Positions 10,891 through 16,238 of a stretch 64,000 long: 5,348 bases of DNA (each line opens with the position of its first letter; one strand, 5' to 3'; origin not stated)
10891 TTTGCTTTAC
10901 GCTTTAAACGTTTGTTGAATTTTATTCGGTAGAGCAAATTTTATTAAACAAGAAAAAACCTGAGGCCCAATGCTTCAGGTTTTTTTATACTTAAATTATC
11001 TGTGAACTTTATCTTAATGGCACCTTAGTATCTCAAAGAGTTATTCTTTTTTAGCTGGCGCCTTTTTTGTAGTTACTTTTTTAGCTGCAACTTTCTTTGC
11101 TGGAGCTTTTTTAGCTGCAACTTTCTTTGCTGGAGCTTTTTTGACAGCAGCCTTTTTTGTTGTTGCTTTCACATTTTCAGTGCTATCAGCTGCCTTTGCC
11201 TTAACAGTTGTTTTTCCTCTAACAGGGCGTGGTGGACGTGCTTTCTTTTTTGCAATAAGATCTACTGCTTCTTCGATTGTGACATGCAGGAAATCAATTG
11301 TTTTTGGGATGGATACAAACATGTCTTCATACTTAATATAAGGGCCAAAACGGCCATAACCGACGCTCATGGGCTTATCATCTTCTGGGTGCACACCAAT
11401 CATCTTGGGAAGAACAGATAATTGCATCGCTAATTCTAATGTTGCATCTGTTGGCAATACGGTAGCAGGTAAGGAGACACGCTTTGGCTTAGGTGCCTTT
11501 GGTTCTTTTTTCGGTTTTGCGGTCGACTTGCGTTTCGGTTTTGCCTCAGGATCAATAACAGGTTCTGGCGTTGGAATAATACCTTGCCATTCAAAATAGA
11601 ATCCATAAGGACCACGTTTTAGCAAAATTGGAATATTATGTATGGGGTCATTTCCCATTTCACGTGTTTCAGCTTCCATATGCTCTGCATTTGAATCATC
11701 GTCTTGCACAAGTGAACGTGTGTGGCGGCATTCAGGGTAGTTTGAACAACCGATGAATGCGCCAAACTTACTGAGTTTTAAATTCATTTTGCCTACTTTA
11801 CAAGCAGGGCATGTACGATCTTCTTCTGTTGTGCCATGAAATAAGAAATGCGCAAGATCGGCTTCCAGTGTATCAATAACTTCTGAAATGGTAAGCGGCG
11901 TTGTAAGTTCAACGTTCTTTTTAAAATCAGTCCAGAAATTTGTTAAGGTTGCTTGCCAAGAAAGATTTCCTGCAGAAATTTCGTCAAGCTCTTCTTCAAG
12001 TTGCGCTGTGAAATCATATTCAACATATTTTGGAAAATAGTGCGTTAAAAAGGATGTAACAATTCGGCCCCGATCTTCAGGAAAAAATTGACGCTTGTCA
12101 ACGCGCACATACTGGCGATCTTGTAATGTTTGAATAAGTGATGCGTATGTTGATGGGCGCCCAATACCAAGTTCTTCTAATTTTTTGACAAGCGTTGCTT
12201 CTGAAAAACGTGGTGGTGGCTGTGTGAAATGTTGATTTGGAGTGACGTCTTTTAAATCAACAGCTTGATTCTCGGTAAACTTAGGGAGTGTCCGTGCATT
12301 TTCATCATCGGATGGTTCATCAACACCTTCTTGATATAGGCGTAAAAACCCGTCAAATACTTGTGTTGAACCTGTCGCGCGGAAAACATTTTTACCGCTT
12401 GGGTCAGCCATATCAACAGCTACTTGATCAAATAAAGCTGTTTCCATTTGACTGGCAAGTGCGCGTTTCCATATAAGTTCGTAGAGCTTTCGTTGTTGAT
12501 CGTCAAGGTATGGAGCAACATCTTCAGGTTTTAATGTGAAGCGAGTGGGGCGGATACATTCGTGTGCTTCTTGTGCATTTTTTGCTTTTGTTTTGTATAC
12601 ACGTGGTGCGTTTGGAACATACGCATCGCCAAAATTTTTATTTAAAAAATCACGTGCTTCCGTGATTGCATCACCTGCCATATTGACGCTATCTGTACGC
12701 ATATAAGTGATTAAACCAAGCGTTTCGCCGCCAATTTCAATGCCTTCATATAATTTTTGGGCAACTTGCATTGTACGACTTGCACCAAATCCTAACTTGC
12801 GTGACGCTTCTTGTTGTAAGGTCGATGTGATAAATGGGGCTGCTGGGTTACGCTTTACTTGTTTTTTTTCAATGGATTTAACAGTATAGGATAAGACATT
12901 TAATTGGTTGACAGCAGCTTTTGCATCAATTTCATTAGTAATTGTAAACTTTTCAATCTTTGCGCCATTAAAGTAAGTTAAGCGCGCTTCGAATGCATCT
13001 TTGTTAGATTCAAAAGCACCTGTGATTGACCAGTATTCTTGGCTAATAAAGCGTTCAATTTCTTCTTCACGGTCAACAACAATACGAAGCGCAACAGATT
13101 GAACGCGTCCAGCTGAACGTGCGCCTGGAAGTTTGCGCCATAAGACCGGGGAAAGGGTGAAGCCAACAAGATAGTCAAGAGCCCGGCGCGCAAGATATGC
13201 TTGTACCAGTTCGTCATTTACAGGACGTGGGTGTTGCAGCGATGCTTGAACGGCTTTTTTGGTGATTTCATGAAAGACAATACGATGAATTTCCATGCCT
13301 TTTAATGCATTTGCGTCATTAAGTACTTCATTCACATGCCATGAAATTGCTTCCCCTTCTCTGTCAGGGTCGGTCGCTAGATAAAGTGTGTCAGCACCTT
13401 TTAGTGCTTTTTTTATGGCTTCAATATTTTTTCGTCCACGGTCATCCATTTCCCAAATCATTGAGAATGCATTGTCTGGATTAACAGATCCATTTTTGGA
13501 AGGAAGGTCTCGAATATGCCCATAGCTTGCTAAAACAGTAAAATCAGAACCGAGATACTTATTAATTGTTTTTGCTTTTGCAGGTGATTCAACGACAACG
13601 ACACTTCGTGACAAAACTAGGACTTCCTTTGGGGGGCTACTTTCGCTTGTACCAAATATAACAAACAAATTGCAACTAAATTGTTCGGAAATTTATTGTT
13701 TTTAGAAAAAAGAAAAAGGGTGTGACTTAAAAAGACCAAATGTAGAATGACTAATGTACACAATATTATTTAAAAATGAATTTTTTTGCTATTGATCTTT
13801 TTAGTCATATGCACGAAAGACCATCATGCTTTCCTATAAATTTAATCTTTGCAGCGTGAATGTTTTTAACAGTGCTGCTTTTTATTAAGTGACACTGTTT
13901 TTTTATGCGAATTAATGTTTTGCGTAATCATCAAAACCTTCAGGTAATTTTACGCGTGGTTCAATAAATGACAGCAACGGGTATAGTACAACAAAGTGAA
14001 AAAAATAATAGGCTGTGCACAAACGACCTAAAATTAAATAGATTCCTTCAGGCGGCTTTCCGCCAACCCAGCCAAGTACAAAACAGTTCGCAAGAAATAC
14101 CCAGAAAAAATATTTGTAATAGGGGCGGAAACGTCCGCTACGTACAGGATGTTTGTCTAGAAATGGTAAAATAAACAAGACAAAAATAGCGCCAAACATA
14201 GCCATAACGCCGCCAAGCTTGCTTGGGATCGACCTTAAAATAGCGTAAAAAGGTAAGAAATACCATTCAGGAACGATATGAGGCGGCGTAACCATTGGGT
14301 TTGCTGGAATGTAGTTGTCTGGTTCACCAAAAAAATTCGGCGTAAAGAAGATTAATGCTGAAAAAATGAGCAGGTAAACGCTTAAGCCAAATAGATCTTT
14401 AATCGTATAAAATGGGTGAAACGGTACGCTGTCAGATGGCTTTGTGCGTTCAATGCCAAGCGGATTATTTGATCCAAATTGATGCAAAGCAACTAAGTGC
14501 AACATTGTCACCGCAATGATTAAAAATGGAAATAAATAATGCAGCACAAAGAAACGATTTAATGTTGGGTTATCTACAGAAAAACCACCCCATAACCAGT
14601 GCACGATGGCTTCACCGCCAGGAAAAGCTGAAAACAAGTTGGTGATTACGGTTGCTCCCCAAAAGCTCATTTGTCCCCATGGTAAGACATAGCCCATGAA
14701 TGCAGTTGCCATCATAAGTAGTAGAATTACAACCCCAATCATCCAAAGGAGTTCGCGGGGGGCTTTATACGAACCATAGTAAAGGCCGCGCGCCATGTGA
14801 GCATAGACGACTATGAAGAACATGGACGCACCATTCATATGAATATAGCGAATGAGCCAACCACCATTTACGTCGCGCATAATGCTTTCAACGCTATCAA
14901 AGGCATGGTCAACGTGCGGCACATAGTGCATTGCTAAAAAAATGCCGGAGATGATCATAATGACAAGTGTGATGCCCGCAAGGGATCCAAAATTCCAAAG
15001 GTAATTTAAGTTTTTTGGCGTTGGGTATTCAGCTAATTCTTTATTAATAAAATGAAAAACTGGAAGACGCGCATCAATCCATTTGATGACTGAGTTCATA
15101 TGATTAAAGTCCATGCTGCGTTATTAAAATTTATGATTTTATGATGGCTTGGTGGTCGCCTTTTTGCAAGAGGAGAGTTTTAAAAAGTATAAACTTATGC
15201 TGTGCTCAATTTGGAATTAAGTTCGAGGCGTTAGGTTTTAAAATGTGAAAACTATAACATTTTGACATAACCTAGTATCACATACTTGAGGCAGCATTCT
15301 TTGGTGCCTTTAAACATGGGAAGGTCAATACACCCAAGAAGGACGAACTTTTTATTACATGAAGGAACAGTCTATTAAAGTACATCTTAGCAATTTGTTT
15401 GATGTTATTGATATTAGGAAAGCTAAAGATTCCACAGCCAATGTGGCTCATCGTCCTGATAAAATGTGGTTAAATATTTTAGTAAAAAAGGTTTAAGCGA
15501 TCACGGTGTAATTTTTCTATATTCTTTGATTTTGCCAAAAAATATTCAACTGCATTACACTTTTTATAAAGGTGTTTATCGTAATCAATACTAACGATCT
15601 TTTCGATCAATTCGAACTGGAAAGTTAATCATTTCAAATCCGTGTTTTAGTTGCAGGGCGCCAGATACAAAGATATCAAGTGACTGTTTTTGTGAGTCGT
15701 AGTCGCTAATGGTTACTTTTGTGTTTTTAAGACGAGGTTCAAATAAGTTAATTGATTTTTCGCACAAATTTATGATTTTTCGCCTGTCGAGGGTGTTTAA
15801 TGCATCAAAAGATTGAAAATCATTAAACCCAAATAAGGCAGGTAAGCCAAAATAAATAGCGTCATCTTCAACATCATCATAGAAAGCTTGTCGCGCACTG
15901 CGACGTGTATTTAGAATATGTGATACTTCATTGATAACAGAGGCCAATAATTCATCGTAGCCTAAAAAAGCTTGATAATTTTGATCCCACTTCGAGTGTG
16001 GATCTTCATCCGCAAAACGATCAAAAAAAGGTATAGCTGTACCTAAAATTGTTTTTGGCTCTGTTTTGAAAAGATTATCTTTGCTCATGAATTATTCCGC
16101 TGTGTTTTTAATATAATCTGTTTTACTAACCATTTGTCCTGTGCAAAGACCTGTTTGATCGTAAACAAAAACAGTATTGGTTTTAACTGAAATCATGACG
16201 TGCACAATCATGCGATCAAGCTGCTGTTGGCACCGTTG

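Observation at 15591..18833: Stand-alone tssB-tssC-hcp-tssE operon with no other T6SS core genes in 64 kb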

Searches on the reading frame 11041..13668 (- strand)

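Call 8: search_protein_families(library=pfam, proteins=[window:11041-13668:-], max_evalue=0.001)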
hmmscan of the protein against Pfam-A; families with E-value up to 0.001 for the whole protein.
window:11041-13668:- (875 aa): 4 families
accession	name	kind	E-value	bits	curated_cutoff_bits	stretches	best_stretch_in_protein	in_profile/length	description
PF01131.25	Topoisom_bac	-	2.8e-127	425.6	35.1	1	150-575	2-410/411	DNA topoisomerase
PF13368.11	Toprim_C_rpt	-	3.2e-21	75.4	22.3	1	760-813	1-54/57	Topoisomerase C-terminal repeat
PF01751.28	Toprim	-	1.8e-20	73.4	23.1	1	23-135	2-96/96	Toprim domain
PF01396.24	Zn_ribbon_Top1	-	2.2e-15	56.6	32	1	618-654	2-37/39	Topoisomerase DNA binding C4 zinc finger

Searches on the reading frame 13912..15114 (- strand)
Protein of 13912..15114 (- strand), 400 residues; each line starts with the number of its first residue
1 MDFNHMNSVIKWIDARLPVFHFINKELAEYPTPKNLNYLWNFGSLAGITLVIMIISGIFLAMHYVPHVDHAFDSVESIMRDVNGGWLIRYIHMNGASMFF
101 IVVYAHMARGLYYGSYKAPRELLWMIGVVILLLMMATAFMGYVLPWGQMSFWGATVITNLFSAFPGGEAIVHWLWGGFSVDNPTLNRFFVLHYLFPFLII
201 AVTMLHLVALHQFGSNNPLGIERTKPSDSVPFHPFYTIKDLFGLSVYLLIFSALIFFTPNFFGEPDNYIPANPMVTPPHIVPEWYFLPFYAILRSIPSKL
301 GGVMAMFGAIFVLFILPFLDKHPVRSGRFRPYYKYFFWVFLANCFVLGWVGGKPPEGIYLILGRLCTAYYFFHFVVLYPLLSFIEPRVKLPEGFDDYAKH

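Call 8: search_protein_families(library=pfam, proteins=[window:13912-15114:-], max_evalue=0.001)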
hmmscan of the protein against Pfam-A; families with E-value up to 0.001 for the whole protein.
window:13912-15114:- (400 aa): 3 families
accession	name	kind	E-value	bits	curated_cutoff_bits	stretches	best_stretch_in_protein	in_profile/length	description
PF00033.24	Cytochrome_B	-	1.6e-76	256.8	27.2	1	29-214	3-189/189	Cytochrome b/b6/petB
PF13631.11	Cytochrom_B_N_2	-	2e-45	155.2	27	1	98-265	2-169/169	Cytochrome b(N-terminal)/b6/petB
PF00032.22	Cytochrom_B_C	-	1.6e-44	150.7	20.7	1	270-371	1-102/102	Cytochrome b(C-terminal)/b6/petD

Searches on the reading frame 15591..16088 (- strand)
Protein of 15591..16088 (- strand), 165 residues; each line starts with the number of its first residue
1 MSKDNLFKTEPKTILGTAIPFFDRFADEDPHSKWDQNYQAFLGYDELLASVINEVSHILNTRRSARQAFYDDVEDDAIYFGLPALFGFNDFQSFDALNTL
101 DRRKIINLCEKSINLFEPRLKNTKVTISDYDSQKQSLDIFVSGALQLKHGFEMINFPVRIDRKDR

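Call 3: search_protein_families(library=pfam, proteins=[window:15591-16088:-], max_evalue=0.1)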
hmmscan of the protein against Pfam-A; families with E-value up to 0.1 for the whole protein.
window:15591-16088:- (165 aa): 1 family
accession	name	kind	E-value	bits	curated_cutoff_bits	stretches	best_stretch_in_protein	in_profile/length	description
PF04965.19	GPW_gp25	-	1.5e-08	34.8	27.2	1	47-146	3-92/96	Baseplate wedge protein gp25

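Call 4: search_protein_families(library=ncbifam, proteins=[window:15591-16088:-], max_evalue=0.1)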
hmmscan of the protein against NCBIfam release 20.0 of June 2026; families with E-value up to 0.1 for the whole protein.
window:15591-16088:- (165 aa): 1 family
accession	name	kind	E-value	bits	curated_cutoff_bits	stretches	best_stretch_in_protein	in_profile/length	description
TIGR03357.1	VI_zyme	equivalog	2.2e-17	62.9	53.2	1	21-163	4-128/133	type VI secretion system baseplate subunit TssE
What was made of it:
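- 15591..16088 (-): tssE, gp25-like baseplate wedge, probably translationally coupled to hcp (3-nt gap). TIGR03357 62.9 bits and PF04965 (calls 3, 4).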

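Call 55: search_solved_structures(query=window:15591-16088:-, max_evalue=0.01)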
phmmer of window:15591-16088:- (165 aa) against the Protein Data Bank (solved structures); distinct sequences matched with E-value up to 0.01: 0.
